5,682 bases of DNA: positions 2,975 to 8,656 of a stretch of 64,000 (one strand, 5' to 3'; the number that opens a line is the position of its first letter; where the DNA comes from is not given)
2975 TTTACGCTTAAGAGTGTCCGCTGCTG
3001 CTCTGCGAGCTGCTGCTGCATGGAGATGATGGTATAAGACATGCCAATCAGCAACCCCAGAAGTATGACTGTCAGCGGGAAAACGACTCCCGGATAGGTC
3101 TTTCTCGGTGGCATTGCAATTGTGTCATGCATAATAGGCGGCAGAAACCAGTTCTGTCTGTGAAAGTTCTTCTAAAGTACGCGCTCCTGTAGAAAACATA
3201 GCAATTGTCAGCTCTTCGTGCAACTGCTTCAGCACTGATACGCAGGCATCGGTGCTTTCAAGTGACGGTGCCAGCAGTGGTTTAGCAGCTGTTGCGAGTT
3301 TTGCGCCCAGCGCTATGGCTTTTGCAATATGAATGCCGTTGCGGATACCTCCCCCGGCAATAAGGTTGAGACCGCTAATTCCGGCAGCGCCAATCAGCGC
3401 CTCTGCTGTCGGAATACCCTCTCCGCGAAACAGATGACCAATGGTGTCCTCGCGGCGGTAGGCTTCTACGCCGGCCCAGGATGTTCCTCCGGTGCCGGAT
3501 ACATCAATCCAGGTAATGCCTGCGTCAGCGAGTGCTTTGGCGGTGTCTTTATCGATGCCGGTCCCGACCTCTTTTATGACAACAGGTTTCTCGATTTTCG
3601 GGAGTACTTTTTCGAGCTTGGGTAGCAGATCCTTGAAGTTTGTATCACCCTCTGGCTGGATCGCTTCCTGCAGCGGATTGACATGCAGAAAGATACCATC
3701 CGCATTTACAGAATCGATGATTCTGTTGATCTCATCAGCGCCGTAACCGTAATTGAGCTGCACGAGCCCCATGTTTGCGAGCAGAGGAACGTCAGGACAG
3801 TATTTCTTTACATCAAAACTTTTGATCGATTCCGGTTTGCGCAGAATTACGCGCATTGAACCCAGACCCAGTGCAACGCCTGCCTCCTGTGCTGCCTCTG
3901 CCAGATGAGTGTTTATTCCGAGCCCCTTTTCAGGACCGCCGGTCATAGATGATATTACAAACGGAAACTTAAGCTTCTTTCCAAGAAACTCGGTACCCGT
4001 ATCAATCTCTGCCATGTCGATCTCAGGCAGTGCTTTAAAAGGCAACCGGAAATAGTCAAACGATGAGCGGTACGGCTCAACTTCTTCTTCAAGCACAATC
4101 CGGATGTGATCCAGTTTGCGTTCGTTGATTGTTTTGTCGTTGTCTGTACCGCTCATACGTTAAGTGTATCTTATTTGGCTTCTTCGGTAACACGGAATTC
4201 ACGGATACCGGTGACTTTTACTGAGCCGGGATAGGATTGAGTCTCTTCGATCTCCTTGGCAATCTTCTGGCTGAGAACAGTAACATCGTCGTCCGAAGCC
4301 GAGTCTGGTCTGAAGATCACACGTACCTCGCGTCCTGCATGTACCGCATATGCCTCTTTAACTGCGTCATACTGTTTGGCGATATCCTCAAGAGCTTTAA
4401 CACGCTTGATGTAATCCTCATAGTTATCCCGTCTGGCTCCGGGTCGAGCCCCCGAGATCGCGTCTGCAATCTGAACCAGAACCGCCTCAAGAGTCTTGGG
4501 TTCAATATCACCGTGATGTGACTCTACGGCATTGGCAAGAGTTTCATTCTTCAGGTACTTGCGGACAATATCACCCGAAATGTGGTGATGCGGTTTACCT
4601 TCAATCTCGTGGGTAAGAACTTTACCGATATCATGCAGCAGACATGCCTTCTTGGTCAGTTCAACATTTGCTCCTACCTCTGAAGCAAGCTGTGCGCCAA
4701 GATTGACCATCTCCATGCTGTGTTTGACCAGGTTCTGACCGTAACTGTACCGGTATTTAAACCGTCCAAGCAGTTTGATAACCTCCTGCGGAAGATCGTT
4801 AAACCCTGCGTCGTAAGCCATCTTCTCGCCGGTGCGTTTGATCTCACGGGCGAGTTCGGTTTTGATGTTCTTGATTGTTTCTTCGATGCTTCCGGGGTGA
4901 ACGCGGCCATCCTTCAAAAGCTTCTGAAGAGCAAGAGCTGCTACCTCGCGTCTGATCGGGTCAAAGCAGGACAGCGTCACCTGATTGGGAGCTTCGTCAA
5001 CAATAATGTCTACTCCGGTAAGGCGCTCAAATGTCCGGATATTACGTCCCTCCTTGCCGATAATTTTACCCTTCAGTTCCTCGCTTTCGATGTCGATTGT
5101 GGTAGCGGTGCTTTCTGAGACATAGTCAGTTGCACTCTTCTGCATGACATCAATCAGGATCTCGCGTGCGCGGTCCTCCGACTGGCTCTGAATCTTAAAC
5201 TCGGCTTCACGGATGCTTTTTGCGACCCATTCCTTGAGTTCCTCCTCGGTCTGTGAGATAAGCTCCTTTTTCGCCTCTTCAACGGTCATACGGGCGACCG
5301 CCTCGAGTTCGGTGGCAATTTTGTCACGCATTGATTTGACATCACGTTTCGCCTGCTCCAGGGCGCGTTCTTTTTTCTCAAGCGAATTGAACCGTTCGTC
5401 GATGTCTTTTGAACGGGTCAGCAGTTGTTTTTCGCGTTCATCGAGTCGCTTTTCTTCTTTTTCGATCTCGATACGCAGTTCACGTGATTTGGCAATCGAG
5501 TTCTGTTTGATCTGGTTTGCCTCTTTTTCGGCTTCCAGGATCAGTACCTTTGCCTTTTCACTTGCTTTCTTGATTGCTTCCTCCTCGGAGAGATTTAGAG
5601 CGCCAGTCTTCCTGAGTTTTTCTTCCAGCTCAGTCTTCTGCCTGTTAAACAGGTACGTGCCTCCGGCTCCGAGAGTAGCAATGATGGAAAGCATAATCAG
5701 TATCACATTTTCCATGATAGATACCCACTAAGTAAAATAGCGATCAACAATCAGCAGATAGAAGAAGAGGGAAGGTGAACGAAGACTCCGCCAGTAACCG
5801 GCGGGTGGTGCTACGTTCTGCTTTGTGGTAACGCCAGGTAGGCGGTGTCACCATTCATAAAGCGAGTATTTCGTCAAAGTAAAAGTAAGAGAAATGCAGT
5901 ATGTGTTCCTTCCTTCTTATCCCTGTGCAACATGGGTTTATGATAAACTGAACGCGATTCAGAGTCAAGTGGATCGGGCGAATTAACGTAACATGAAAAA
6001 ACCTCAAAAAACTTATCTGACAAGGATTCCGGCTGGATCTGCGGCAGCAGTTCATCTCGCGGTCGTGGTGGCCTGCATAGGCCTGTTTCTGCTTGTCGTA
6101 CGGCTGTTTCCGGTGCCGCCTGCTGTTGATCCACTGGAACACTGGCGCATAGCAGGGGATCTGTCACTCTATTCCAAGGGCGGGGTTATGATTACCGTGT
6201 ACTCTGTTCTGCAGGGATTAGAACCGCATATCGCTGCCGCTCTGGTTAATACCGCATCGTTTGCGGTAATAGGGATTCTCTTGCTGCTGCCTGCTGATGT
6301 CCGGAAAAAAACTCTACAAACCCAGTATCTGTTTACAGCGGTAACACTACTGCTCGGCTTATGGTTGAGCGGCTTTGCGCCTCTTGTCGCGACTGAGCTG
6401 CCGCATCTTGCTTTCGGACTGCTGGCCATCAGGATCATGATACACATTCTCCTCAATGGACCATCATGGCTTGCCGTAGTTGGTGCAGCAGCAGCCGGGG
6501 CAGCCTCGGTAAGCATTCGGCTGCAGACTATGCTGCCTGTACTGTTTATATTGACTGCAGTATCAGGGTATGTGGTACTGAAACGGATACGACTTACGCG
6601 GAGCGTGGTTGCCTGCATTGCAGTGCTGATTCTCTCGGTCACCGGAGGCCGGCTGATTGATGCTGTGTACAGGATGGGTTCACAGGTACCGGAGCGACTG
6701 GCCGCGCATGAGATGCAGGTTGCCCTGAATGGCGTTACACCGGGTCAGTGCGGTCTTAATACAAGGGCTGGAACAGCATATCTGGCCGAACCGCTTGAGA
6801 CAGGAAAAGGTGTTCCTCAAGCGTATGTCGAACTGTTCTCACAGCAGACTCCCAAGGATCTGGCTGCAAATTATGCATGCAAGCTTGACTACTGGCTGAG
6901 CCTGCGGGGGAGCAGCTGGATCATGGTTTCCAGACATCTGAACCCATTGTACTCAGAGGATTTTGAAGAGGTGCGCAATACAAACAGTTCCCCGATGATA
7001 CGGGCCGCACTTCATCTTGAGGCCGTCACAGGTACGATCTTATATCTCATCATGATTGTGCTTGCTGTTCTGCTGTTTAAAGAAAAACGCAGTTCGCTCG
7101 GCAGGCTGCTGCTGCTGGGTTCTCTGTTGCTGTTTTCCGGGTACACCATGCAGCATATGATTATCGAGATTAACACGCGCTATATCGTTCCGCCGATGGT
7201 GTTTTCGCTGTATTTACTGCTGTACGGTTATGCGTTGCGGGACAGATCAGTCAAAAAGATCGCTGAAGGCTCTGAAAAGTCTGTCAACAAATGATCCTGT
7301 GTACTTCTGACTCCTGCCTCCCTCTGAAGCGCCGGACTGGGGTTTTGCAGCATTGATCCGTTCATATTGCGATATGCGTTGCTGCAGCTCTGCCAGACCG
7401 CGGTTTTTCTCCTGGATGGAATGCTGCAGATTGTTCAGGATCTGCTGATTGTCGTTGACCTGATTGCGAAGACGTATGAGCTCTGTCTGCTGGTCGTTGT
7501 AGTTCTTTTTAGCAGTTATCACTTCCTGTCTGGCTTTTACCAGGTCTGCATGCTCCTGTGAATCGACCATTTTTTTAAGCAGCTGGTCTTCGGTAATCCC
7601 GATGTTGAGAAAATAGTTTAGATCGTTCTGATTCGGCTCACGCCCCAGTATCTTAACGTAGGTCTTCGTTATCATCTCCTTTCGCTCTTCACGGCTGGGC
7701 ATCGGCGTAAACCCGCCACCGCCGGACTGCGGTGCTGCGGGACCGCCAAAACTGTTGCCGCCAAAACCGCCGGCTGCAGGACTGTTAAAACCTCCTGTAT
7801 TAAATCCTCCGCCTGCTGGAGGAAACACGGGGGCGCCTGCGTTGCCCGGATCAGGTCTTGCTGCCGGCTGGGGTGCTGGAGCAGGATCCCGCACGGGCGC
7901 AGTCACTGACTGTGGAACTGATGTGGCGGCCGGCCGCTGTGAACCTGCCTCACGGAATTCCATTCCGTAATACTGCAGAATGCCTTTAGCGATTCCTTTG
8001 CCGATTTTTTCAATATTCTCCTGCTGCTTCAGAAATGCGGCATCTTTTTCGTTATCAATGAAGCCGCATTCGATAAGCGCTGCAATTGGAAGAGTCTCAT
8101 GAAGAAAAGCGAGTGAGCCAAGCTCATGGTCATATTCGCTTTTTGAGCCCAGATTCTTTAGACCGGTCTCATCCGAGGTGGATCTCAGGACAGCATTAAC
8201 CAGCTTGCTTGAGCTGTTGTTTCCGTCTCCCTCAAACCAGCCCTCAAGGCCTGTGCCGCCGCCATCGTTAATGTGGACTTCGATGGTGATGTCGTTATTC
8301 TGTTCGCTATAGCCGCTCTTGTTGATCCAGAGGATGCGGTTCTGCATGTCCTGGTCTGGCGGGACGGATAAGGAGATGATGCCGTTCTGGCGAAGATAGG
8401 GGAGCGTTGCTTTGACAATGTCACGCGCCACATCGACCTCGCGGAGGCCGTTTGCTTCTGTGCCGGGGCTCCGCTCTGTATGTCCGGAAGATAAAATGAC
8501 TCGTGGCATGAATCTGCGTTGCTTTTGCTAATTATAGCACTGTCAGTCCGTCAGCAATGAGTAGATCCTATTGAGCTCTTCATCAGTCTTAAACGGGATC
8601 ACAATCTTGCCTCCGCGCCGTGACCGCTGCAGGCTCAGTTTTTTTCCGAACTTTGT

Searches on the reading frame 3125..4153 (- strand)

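Call 75: search_protein_families(library=pfam, proteins=[window:3125-4153:-], max_evalue=0.001)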
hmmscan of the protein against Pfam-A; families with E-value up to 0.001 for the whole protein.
window:3125-4153:- (342 aa): 3 families
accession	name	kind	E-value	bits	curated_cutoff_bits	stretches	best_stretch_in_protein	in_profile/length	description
PF01070.24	FMN_dh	-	1.8e-23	83.6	24.9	2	179-334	209-347/350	FMN-dependent dehydrogenase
PF01645.23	Glu_synthase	-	1e-06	28.6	20.4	1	173-295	191-310/369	Conserved region in glutamate synthase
PF00478.31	IMPDH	-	5.6e-05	22.7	25.6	0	197-288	151-234/345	IMP dehydrogenase / GMP reductase domain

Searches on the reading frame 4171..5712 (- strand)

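Call 75: search_protein_families(library=pfam, proteins=[window:4171-5712:-], max_evalue=0.001)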
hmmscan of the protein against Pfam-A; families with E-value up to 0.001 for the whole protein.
window:4171-5712:- (513 aa): 3 families
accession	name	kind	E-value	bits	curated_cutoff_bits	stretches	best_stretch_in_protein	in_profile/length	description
PF12072.13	RNase_Y_N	-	1.7e-22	80.3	32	1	4-197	2-201/201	RNase Y N-terminal region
PF01966.28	HD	-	7.4e-20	71.8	22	1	330-420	3-114/116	HD domain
PF00013.35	KH_1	-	2e-07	31.1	21.5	1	206-260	4-62/66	KH domain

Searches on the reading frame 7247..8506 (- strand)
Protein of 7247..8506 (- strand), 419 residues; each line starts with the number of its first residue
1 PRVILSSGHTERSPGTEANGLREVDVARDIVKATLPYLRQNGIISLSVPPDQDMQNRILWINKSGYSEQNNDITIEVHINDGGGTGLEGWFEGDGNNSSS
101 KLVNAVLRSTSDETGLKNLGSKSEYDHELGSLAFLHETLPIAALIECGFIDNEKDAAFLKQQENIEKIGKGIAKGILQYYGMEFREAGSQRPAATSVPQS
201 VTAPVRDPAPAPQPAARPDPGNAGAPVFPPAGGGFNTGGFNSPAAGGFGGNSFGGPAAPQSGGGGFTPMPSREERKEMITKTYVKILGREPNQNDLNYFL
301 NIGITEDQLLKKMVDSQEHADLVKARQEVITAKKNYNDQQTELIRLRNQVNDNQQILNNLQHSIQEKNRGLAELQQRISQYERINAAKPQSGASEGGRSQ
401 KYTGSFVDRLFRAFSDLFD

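Call 75: search_protein_families(library=pfam, proteins=[window:7247-8506:-], max_evalue=0.001)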
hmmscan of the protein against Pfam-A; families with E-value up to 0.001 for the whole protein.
window:7247-8506:- (419 aa): 1 family
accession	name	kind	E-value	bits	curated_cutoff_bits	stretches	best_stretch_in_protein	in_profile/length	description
PF01520.23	Amidase_3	-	2e-21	77.3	27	1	3-177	1-173/174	N-acetylmuramoyl-L-alanine amidase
